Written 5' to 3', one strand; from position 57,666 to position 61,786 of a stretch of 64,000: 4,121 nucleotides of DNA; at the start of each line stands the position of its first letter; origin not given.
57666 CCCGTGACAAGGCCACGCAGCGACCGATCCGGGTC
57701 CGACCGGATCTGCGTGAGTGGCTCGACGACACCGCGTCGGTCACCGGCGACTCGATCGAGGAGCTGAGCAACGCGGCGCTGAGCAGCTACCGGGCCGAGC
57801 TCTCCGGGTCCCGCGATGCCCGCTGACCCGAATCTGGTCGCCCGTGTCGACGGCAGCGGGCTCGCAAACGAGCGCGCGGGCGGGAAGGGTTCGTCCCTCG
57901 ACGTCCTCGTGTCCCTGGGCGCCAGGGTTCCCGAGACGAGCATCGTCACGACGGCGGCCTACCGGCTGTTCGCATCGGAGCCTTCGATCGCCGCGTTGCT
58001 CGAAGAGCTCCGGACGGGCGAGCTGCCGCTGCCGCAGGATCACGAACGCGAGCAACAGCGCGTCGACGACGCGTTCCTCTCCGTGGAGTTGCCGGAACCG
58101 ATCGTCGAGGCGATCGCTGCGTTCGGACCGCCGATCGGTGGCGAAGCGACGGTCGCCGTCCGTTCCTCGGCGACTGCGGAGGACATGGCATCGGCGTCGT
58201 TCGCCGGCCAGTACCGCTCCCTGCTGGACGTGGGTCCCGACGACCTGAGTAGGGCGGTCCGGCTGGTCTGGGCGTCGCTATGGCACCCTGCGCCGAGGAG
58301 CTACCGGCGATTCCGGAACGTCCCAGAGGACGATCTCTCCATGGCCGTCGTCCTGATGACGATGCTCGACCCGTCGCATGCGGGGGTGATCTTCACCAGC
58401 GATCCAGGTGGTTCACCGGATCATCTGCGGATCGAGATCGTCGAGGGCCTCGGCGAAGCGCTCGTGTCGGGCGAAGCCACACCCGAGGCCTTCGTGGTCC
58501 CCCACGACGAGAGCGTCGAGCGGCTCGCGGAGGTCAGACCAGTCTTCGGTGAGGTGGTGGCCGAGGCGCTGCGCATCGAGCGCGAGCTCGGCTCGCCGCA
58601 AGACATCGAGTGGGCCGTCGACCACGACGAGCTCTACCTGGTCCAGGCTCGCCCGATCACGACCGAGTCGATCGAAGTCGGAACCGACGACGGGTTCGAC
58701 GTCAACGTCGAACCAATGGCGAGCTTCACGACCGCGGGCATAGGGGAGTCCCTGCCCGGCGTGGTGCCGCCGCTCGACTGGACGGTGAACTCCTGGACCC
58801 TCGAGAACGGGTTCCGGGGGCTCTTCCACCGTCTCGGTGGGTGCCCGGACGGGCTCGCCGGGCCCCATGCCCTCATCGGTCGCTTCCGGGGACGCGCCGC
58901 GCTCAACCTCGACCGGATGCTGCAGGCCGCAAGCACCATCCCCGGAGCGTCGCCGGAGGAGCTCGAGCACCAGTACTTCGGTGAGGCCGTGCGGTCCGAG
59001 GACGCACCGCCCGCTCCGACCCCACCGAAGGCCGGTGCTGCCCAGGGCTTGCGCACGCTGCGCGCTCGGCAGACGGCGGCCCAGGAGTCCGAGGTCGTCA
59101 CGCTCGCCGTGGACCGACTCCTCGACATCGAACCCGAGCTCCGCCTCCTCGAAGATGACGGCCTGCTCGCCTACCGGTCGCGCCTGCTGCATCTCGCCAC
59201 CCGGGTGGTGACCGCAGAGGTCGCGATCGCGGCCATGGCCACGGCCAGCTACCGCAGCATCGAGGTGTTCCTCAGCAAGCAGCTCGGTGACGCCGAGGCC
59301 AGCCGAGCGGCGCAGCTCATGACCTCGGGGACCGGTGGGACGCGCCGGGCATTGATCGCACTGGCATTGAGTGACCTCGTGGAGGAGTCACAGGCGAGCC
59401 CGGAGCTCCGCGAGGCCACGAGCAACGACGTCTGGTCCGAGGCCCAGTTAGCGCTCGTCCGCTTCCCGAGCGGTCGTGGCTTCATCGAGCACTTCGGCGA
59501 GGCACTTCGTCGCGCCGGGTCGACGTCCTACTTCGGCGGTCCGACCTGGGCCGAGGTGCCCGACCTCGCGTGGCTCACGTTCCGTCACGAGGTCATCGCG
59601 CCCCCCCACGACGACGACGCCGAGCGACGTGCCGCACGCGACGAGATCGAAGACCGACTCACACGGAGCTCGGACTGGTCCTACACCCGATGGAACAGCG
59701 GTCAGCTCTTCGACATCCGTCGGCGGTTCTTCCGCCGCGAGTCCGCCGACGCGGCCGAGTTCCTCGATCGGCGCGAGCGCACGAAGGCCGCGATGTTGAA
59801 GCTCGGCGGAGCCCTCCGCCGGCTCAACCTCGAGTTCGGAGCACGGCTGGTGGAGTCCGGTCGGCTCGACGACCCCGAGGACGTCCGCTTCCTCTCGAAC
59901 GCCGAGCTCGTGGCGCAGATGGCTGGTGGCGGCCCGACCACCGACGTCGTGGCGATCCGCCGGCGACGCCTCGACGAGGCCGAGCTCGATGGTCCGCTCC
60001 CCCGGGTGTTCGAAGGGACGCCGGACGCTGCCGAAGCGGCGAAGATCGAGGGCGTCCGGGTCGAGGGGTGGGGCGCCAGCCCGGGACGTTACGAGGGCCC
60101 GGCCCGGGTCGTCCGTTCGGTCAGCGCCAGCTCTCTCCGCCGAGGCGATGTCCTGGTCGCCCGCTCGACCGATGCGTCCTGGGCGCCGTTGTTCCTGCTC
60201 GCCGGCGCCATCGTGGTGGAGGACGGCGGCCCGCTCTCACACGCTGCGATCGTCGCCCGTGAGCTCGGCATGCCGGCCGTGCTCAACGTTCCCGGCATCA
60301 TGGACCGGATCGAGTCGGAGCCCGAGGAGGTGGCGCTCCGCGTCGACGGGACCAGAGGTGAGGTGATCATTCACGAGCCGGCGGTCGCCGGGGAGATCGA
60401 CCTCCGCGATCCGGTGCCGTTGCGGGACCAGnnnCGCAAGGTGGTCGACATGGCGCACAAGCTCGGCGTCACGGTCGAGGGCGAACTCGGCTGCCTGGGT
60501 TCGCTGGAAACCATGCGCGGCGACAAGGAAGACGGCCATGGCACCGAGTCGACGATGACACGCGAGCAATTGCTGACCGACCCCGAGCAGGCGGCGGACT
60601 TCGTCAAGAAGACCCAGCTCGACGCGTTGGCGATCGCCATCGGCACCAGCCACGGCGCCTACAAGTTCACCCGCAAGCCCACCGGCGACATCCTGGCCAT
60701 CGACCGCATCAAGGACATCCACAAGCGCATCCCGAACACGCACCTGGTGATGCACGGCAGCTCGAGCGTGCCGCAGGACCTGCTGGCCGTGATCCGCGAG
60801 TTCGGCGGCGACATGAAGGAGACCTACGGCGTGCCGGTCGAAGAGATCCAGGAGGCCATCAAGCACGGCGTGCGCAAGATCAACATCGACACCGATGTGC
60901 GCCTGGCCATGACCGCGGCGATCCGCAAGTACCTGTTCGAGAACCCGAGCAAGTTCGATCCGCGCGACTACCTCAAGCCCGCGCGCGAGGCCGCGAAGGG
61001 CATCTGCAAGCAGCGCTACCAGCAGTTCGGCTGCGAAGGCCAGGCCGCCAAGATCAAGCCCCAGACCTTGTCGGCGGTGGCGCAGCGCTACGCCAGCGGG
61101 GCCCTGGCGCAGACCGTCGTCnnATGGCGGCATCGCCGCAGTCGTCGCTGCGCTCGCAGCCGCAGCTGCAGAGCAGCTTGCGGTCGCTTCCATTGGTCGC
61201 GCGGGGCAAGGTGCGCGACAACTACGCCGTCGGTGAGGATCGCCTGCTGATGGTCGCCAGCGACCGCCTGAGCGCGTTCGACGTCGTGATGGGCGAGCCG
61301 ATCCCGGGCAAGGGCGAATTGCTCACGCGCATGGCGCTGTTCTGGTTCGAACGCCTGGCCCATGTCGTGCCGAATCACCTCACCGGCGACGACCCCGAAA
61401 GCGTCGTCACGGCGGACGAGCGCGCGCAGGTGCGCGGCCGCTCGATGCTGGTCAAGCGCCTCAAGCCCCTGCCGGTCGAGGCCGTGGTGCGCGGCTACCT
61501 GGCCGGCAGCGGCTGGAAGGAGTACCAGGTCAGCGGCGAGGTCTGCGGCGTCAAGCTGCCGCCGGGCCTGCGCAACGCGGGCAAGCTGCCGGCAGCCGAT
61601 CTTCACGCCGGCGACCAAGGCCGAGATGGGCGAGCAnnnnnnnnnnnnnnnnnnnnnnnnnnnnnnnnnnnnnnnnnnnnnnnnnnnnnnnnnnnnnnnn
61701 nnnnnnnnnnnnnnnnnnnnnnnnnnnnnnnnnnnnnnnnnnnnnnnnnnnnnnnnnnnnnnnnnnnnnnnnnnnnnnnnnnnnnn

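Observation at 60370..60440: In-frame junction between an actinobacterial-type RPH-like gene and a betaproteobacterial-type fba: probable chimeric join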

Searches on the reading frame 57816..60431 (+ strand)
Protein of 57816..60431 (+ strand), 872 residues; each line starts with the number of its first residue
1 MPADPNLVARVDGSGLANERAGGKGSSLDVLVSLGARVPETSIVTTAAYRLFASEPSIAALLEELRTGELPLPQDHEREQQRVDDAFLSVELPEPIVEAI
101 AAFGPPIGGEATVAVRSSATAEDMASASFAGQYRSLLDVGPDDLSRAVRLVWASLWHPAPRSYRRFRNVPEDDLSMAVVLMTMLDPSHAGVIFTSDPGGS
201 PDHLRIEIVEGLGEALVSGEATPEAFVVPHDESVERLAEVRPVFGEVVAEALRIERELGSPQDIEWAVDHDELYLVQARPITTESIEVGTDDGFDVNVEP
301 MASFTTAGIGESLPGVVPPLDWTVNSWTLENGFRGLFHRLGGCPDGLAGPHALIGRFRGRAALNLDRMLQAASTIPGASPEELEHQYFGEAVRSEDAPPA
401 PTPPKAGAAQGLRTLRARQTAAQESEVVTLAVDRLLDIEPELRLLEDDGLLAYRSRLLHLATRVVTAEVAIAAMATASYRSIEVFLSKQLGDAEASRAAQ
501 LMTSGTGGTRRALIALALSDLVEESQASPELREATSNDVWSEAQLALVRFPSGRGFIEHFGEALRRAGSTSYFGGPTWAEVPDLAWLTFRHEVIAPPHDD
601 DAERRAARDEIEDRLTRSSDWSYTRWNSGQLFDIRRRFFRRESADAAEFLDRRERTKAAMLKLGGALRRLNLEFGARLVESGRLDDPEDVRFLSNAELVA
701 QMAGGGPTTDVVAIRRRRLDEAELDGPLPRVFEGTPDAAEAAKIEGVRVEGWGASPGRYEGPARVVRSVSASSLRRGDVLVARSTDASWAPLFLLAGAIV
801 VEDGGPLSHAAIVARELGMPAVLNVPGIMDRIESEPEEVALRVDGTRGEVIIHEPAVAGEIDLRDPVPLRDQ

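Call 15: find_homologous_proteins(query=window:57816-60431:+)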
Query window:57816-60431:+ (872 aa): 6702 proteins with E <= 0.001 among 8000 candidates; the best 120 are listed.
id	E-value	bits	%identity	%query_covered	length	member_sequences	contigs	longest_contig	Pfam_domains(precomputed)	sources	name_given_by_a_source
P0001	0.0e+0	1650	87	99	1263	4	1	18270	PF01569.28,PF00391.30,PF01326.25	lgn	-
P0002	0.0e+0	1609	86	99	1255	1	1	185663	PF01569.28,PF00391.30,PF01326.25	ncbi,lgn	ncbi:MAG: PEP/pyruvate-binding domain-containing protein [Actinomycetota bacterium]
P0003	0.0e+0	1519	80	99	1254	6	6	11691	PF01569.28,PF00391.30,PF01326.25,PF27448.1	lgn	-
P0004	0.0e+0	1484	81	96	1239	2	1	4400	PF01569.28,PF00391.30,PF01326.25,PF27448.1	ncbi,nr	ncbi:MAG: phosphatase PAP2 family protein, partial [Actinomycetia bacterium]|nr:phosphatase PAP2 fam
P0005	0.0e+0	1475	79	100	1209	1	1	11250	PF00391.30,PF01326.25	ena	-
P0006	0.0e+0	1447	77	99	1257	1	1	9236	PF01569.28,PF00391.30,PF01326.25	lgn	-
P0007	0.0e+0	1420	77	97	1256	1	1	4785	PF01569.28,PF00391.30,PF01326.25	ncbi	-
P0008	0.0e+0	1413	79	94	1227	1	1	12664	PF01569.28,PF00391.30,PF01326.25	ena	-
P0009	0.0e+0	1261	69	97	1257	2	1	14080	PF01569.28,PF00391.30,PF01326.25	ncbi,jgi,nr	ncbi:MAG: PEP-utilizing enzyme [Acidimicrobiia bacterium]|nr:PEP-utilizing enzyme [Acidimicrobiia ba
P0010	0.0e+0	1251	67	99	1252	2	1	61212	PF01569.28,PF00391.30,PF01326.25,PF27448.1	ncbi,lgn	-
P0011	0.0e+0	1229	66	99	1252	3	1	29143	PF01569.28,PF00391.30,PF01326.25,PF27448.1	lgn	-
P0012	0.0e+0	1222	67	99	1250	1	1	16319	PF01569.28,PF00391.30,PF01326.25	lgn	-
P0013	0.0e+0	1021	64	89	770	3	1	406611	PF01326.25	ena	-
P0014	3.4e-280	950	55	98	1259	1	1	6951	PF01569.28,PF00391.30,PF01326.25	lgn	-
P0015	4.7e-280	950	56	97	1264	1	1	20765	PF01569.28,PF00391.30,PF01326.25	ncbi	ncbi:MAG: PEP/pyruvate-binding domain-containing protein [Actinomycetota bacterium]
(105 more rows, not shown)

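Call 19: find_encoding_contigs(protein=P0002, flank=10000, max_places=3)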
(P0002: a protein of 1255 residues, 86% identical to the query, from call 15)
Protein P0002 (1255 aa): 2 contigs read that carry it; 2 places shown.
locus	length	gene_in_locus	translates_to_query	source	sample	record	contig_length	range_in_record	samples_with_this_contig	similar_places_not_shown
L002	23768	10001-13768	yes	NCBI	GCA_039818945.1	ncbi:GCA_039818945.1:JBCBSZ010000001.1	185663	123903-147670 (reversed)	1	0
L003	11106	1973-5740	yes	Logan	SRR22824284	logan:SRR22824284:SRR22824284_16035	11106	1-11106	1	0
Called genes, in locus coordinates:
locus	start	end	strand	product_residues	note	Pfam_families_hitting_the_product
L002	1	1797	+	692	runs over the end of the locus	PF07730:HisKA_3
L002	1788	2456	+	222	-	PF00072:Response_reg, PF08281:Sigma70_r4_2 (weak), PF00196:GerE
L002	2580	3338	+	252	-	PF14329:DUF4386 (weak)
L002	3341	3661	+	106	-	PF00893:Multi_Drug_Res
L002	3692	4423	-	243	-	PF00072:Response_reg, PF08281:Sigma70_r4_2 (faint), PF00196:GerE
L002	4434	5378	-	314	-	PF00753:Lactamase_B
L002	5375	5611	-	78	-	-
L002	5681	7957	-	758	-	PF13191:AAA_16 (weak), PF25873:WHD_MalT, PF00196:GerE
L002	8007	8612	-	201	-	PF00440:TetR_N, PF16859:TetR_C_11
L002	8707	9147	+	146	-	PF10604:Polyketide_cyc2, PF03364:Polyketide_cyc, PF08327:AHSA1 (weak)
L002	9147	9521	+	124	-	PF10823:DUF2568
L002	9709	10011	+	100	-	-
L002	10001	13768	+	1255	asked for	PF01326:PPDK_N, PF00391:PEP-utilizers, PF01569:PAP2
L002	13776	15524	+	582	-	PF16655:PhoD_N, PF09423:PhoD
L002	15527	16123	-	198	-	PF14378:PAP2_3 (weak), PF01569:PAP2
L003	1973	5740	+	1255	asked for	PF01326:PPDK_N, PF00391:PEP-utilizers, PF01569:PAP2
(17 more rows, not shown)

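Call 51: search_protein_families(library=pfam, proteins=[P0002], max_evalue=0.01)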
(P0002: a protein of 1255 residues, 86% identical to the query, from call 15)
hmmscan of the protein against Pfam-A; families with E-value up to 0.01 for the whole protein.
P0002 (1255 aa): 3 families
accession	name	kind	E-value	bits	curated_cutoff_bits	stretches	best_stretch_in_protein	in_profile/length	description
PF01326.24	PPDK_N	-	7.2e-55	187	27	2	19-232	2-226/328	Pyruvate phosphate dikinase, AMP/ATP-binding domain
PF00391.29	PEP-utilizers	-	4.6e-19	68.2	23.1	1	775-848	2-72/72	PEP-utilising enzyme, mobile domain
PF01569.27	PAP2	-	4.3e-08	33.4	27.2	1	1123-1235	3-124/130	PAP2 superfamily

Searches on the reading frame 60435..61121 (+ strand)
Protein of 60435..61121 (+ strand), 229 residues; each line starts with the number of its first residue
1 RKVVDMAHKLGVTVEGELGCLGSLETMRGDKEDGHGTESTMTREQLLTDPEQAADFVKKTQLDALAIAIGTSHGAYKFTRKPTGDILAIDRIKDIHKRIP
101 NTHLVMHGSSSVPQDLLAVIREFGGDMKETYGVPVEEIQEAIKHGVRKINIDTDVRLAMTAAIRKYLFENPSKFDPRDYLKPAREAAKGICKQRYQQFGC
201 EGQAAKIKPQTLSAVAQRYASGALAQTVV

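Call 17: find_homologous_proteins(query=window:60435-61121:+)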
Query window:60435-61121:+ (229 aa): 8000 proteins with E <= 0.001 among 8000 candidates; the best 120 are listed.
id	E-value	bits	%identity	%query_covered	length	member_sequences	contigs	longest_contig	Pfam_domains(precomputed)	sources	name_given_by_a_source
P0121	2.9e-143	493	98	100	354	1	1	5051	PF01116.27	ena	-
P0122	6.2e-141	485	96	100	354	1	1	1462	PF01116.27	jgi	jgi:fructose-bisphosphate aldolase, class II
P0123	1.8e-139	480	95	100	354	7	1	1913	PF01116.27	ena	-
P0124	4.9e-139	479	94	100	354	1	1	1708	PF01116.27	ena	-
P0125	1.2e-138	478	94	100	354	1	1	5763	PF01116.27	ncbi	-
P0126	1.3e-138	478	94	100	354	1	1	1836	PF01116.27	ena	-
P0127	1.3e-137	474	93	100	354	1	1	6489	PF01116.27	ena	-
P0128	5.4e-137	472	93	100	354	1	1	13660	PF01116.27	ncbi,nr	ncbi:MAG: class II fructose-bisphosphate aldolase [Burkholderiaceae bacterium]|nr:class II fructose-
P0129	8.1e-137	472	93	100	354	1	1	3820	PF01116.27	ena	-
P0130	1.5e-136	471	93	100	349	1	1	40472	PF01116.27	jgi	-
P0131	3.3e-136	470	92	100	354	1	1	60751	PF01116.27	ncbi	-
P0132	1.1e-135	468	92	100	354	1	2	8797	PF01116.27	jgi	jgi:fructose-bisphosphate aldolase class II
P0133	5.7e-135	466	92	100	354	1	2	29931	PF01116.27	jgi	jgi:fructose-bisphosphate aldolase, class II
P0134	1.3e-134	464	91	100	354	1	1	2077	PF01116.27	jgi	jgi:fructose-bisphosphate aldolase class II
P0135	3.6e-134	463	91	100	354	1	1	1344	PF01116.27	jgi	-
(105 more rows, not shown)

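Call 18: find_encoding_contigs(protein=P0121, flank=5000, max_places=3)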
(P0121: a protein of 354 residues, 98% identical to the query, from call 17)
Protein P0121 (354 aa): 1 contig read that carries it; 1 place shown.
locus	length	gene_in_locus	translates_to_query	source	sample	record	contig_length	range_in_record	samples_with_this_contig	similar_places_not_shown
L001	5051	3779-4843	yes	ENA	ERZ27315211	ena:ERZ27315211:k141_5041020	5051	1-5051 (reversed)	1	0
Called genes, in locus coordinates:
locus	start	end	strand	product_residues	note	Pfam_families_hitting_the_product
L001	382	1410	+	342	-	PF00990:GGDEF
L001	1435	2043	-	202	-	PF04341:DUF485, PF00929:RNase_T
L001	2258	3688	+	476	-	PF00224:PK, PF02887:PK_C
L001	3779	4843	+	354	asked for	PF01116:F_bP_aldolase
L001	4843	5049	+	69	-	?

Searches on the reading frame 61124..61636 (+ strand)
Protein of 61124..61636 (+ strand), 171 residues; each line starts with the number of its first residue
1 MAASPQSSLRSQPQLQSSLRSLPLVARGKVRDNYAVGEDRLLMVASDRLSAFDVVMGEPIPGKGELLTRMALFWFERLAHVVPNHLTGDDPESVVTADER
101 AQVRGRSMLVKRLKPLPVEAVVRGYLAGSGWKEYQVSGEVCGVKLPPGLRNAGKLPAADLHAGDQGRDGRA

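Call 5: search_protein_families(library=pfam, proteins=[window:61124-61636:+])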
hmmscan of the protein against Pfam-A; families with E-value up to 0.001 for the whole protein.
window:61124-61636:+ (171 aa): 1 family
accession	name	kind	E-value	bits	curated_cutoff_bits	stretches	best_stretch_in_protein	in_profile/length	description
PF01259.24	SAICAR_synt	-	1.5e-30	107.1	20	1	25-151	2-104/233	SAICAR synthetase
